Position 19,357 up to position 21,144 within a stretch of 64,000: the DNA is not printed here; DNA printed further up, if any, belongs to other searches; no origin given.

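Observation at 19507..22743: Tes/MJ0619-like multi-cluster radical SAM enzyme + ArsM-like methyltransferase + PlsY: possible membrane-lipid remodelling module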

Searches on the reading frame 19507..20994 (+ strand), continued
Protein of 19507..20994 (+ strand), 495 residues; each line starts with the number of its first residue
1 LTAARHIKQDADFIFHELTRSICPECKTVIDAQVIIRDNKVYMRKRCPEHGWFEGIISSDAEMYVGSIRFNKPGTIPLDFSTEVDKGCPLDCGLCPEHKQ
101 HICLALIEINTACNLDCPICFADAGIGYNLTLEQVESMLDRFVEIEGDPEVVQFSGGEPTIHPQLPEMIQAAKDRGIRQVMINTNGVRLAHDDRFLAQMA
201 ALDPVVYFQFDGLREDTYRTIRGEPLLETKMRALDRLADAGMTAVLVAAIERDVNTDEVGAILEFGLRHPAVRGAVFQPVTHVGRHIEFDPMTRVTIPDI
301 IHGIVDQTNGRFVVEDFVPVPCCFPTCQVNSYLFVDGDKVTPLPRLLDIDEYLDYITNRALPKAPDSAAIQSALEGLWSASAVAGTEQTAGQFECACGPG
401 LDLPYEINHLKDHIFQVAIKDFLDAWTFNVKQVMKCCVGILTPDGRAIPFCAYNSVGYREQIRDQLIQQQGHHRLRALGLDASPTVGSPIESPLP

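Call 58: search_protein_families(library=pfam, proteins=[L090:4428-4928:+, L090:7586-10792:+, L094:6082-6651:+, L097:2665-3375:-, L097:4915-5469:+, L105:7242-7874:+, L105:7878-8648:+, L107:5677-6456:+, L107:6464-7333:+, L114:6739-7296:+], max_evalue=0.0001)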
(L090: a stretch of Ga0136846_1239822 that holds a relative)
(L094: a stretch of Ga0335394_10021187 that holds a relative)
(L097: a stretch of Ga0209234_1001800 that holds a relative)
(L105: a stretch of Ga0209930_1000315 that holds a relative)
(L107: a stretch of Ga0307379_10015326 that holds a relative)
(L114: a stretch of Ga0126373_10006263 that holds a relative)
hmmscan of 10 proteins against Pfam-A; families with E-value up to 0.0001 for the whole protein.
L090:4428-4928:+ (167 aa): 1 family
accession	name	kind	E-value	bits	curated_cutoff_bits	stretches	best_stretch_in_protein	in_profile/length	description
PF07884.19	VKOR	-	2.7e-17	63.6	27.5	1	42-162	2-132/134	Vitamin K epoxide reductase family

L090:7586-10792:+ (1069 aa): 3 families
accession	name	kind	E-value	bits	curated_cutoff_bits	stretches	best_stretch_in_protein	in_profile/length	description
PF25183.1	OMP_b-brl_4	-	5.1e-11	42.2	30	0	998-1056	769-830/838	Outer membrane beta barrel domain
PF13620.12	CarboxypepD_reg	-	2.6e-08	34.5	32.3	1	293-354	1-64/82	Carboxypeptidase regulatory-like domain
PF07715.20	Plug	-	1.9e-05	25.5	23.9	1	427-483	48-106/107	TonB-dependent Receptor Plug Domain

L094:6082-6651:+ (190 aa): 1 family
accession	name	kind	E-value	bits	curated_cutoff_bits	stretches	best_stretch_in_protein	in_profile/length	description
PF07920.16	DUF1684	-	1.9e-41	142.1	25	1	45-179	3-138/139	Protein of unknown function (DUF1684)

L097:2665-3375:- (237 aa): 0 families

L097:4915-5469:+ (185 aa): 0 families

L105:7242-7874:+ (211 aa): 5 families
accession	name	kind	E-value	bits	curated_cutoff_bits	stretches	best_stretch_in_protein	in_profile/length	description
PF08534.16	Redoxin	-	9.7e-20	71.3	26.6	1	65-196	5-138/148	Redoxin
PF00578.27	AhpC-TSA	-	2.1e-19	70.1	26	1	64-186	3-121/124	AhpC/TSA family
PF13905.12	Thioredoxin_8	-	1.2e-11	45.2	27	1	86-185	1-93/94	Thioredoxin-like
PF00085.26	Thioredoxin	-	9.2e-08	32.5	23.5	1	86-130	18-61/103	Thioredoxin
PF00255.25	GSHPx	-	6.8e-05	22.9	27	1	70-132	5-66/108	Glutathione peroxidase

L105:7878-8648:+ (257 aa): 2 families
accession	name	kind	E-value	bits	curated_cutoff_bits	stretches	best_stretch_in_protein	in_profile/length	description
PF00702.32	Hydrolase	-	8.5e-22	78.9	26.4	1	37-220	1-191/191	haloacid dehalogenase-like hydrolase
PF13419.12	HAD_2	-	7.1e-14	52.7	23.8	1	125-225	77-177/178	Haloacid dehalogenase-like hydrolase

L107:5677-6456:+ (260 aa): 3 families
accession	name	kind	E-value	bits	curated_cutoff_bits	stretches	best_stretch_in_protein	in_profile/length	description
PF13462.12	Thioredoxin_4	-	2.9e-32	112.6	23.2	1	89-255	4-165/165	Thioredoxin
PF01323.26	DSBA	-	1.7e-15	57.8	25.6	1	102-253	2-190/191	DSBA-like thioredoxin domain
PF13098.12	Thioredoxin_2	-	6.7e-06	26.8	27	1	107-252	14-103/104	Thioredoxin-like domain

L107:6464-7333:+ (290 aa): 2 families
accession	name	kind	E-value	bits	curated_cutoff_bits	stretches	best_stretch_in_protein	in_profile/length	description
PF02683.22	DsbD_TM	-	4.9e-08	33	27.1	1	9-179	5-186/219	Cytochrome C biogenesis protein transmembrane domain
PF13386.12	DsbD_2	-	9.5e-05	22.8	24.9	1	11-217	2-198/199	Cytochrome C biogenesis protein transmembrane region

L114:6739-7296:+ (186 aa): 1 family
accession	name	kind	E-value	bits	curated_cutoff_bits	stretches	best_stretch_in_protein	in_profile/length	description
PF03853.21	YjeF_N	-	1.7e-13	51.3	24.9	1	134-185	3-57/169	YjeF-related protein N-terminus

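Call 59: search_protein_families(library=pfam, proteins=[L095:7412-9415:+, L095:3414-4928:+, L102:614-2035:+, L143:8331-8876:+, L116:4412-4921:+, L108:3903-4817:+, L092:3422-4591:-, L101:4614-5636:-, L096:3570-4523:+, L096:6814-7338:+], max_evalue=0.0001)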
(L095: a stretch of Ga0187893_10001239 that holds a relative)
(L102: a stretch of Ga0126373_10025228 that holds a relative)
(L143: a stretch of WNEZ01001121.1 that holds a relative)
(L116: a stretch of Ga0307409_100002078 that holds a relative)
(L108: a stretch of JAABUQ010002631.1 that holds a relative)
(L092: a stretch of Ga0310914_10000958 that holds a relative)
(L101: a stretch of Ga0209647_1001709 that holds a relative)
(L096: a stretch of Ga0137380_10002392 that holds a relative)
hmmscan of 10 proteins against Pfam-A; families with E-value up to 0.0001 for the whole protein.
L095:7412-9415:+ (668 aa): 2 families
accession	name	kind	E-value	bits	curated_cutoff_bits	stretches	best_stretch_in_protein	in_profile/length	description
PF02446.23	Glyco_hydro_77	-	4.7e-100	336.1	25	1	161-627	1-459/465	4-alpha-glucanotransferase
PF21226.3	MalQ_N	-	1.7e-05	25.6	24.1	1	92-145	27-91/91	MalQ N-terminal beta sandwich domain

L095:3414-4928:+ (505 aa): 13 families
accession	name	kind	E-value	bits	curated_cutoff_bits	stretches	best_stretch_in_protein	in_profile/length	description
PF07992.20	Pyr_redox_2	-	1.6e-54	185.8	26.1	1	39-349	1-291/291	Pyridine nucleotide-disulphide oxidoreductase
PF02852.28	Pyr_redox_dim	-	9e-25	87.5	25.3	1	370-477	2-109/110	Pyridine nucleotide-disulphide oxidoreductase, dimerisation domain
PF00070.33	Pyr_redox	-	4.3e-16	59.6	22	1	206-263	2-61/82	Pyridine nucleotide-disulphide oxidoreductase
PF01134.28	GIDA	-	2.3e-11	43.8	22.1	1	40-101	1-60/391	Glucose inhibited division protein A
PF13450.12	NAD_binding_8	-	1.6e-09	38.3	21.9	1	43-77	1-36/68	NAD(P)-binding Rossmann-like domain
PF12831.13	FAD_oxidored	-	2e-09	37.7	27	1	40-103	1-70/416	FAD dependent oxidoreductase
PF13738.12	Pyr_redox_3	-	9.5e-09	35.3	30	0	182-333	143-305/305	Pyridine nucleotide-disulphide oxidoreductase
PF03486.20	HI0933_like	-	1e-07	32.1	50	0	40-71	2-33/244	HI0933-like protein Rossmann domain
PF01494.25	FAD_binding_3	-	1.4e-07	31.6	22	0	39-70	2-33/349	FAD binding domain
PF01266.30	DAO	-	1.2e-06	28.7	27.9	1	40-78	1-40/353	FAD dependent oxidoreductase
PF00890.30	FAD_binding_2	-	1.5e-06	28.1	20.4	0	40-70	1-31/414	FAD binding domain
PF01946.23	Thi4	-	2.9e-06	27.1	26.2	1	36-97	15-76/235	Thi4 family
PF01262.27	AlaDh_PNT_C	-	9.6e-06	25.6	23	0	20-69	12-59/214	Alanine dehydrogenase/PNT, C-terminal domain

L102:614-2035:+ (474 aa): 11 families
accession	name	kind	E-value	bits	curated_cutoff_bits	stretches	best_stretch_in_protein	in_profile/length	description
PF07992.20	Pyr_redox_2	-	1.4e-56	192.5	26.1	1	11-320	1-291/291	Pyridine nucleotide-disulphide oxidoreductase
PF02852.28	Pyr_redox_dim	-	1.2e-26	93.5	25.3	1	340-447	1-108/110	Pyridine nucleotide-disulphide oxidoreductase, dimerisation domain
PF00070.33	Pyr_redox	-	4e-18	66.1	22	1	177-248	1-75/82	Pyridine nucleotide-disulphide oxidoreductase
PF12831.13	FAD_oxidored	-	1.9e-08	34.4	27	1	12-62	1-52/416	FAD dependent oxidoreductase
PF00890.30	FAD_binding_2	-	2.5e-08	34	20.4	0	12-50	1-40/414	FAD binding domain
PF01134.28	GIDA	-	1.4e-07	31.4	22.1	0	12-71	1-58/391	Glucose inhibited division protein A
PF01262.27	AlaDh_PNT_C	-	4.3e-07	30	23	0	13-41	31-59/214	Alanine dehydrogenase/PNT, C-terminal domain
PF13738.12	Pyr_redox_3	-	5.5e-07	29.6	30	0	167-304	155-305/305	Pyridine nucleotide-disulphide oxidoreductase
PF13450.12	NAD_binding_8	-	1.2e-06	29.1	21.9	0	15-49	1-36/68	NAD(P)-binding Rossmann-like domain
PF03486.20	HI0933_like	-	2.8e-05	24.1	50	0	12-43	2-33/244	HI0933-like protein Rossmann domain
PF05834.18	Lycopene_cycl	-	3e-05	23.7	23.4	0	178-205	2-33/380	Lycopene cyclase protein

L143:8331-8876:+ (182 aa): 0 families

L116:4412-4921:+ (170 aa): 1 family
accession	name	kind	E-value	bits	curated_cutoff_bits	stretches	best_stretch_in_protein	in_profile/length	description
PF04248.19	NTP_transf_9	-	9.4e-31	105.9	22.1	1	49-134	2-92/93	Domain of unknown function (DUF427)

L108:3903-4817:+ (305 aa): 1 family
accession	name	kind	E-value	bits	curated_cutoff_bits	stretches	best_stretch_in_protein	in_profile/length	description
PF09335.16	VTT_dom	-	4.8e-15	56.6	33.9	1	121-248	1-122/123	VTT domain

L092:3422-4591:- (390 aa): 3 families
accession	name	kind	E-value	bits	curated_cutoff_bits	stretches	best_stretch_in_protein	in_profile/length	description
PF05368.20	NmrA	-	1.1e-63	216.1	27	1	95-372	2-298/298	NmrA-like family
PF13460.12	NAD_binding_10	-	2.2e-20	73.7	27.2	1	102-242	1-148/184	NAD(P)H-binding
PF01370.27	Epimerase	-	1.6e-08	34.7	20.9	1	98-202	1-114/240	NAD dependent epimerase/dehydratase family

L101:4614-5636:- (341 aa): 0 families

L096:3570-4523:+ (318 aa): 1 family
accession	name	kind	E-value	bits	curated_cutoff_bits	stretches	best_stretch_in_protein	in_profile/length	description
PF01790.23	LGT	-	3.5e-36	125.2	24.9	1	73-307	1-238/240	Prolipoprotein diacylglyceryl transferase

L096:6814-7338:+ (175 aa): 0 families

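Call 74: find_encoding_contigs(protein=P0126, flank=5000, max_places=1)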
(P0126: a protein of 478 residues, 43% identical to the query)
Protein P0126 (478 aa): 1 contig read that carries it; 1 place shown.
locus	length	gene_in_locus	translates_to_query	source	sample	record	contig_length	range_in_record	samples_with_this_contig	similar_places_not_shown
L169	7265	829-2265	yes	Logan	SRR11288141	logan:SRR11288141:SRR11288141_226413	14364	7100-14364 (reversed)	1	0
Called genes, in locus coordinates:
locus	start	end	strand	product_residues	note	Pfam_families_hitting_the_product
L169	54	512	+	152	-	PF01381:HTH_3 (weak), PF12844:HTH_19 (faint)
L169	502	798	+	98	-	-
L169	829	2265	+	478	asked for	PF23545:Zn_ribbon_HMPTM, PF04055:Radical_SAM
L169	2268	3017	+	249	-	PF01790:LGT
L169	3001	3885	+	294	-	PF03773:ArsP_1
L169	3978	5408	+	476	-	PF04143:Sulf_transp, PF04140:ICMT, PF04191:PEMT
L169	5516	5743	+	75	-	-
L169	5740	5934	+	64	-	-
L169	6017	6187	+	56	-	-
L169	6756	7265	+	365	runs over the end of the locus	PF01139:RtcB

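Call 75: find_encoding_contigs(protein=P0134, flank=5000, max_places=1)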
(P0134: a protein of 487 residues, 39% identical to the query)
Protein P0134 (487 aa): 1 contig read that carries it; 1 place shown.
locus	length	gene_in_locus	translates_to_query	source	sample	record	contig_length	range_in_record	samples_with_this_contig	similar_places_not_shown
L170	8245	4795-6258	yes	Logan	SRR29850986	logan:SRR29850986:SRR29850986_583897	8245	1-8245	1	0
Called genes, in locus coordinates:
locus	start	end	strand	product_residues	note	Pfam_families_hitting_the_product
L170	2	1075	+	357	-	?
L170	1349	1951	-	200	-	PF06445:GyrI-like (faint)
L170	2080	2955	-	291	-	PF00165:HTH_AraC (faint), PF12833:HTH_18, PF06445:GyrI-like, PF14526:Cass2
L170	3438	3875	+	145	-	PF13463:HTH_27 (faint), PF22381:Staph_reg_Sar_Rot, PF12802:MarR_2, PF01047:MarR, PF13412:HTH_24 (weak)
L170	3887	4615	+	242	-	PF00072:Response_reg, PF12833:HTH_18, PF00165:HTH_AraC (weak)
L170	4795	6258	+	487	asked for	PF23545:Zn_ribbon_HMPTM, PF04055:Radical_SAM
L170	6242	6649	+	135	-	-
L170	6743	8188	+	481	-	PF02310:B12-binding, PF04055:Radical_SAM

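Call 76: find_encoding_contigs(protein=P0200, flank=6000, max_places=1)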
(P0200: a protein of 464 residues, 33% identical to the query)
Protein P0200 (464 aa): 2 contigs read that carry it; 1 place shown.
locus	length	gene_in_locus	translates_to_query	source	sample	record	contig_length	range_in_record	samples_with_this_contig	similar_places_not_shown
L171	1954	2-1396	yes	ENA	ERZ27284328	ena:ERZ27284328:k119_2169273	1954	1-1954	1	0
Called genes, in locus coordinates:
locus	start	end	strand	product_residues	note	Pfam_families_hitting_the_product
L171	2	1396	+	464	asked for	PF23545:Zn_ribbon_HMPTM, PF04055:Radical_SAM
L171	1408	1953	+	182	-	?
